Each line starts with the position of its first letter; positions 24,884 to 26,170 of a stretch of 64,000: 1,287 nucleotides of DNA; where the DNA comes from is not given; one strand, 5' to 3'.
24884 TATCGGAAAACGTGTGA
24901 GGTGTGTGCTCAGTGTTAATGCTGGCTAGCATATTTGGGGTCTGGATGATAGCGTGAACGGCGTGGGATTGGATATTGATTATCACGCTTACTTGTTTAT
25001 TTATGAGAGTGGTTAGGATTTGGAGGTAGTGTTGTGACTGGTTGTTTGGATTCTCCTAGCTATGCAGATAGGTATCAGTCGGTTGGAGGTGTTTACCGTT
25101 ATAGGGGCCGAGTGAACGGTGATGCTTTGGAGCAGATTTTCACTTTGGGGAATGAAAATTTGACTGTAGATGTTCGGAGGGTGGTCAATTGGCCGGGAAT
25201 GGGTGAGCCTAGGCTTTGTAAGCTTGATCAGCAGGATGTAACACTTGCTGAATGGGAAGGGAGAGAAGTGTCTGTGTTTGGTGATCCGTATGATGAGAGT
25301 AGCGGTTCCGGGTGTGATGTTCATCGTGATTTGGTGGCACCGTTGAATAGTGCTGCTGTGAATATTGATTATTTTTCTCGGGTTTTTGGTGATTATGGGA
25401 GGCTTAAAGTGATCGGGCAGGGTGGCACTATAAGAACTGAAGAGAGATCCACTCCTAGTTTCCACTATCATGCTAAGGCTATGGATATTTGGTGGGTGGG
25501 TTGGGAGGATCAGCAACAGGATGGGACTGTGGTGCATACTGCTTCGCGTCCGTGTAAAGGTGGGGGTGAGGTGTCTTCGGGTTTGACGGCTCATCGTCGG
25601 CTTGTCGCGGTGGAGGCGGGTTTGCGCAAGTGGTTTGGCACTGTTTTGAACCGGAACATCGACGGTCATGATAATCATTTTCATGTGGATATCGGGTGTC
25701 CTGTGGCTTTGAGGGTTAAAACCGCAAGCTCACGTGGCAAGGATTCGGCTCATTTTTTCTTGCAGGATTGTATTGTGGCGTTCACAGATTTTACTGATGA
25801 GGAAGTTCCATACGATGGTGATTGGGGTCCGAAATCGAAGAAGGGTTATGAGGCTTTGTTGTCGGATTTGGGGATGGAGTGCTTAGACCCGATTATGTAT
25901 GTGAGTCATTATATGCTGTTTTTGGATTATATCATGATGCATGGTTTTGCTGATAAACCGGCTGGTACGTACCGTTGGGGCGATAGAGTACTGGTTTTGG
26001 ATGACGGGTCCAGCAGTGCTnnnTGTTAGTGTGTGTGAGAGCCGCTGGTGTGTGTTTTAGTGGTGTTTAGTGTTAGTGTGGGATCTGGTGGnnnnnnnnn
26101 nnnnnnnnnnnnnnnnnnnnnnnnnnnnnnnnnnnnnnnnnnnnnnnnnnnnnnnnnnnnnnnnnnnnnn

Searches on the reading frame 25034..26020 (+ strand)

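Call 19: search_protein_families(library=pfam, proteins=[window:25034-26020:+], max_evalue=10)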
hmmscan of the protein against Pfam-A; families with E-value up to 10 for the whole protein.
window:25034-26020:+ (329 aa): 3 families
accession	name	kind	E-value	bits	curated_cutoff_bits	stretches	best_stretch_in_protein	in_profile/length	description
PF06904.17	Extensin-like_C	-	0.053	14.1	25.4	1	135-220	93-166/176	Extensin-like protein C-terminus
PF03411.18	Peptidase_M74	-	0.11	12.5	25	1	194-224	159-187/240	Penicillin-insensitive murein endopeptidase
PF18167.6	Sa_NUDIX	-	0.36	11.2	25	1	10-46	25-60/199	SMODS-associated NUDIX domain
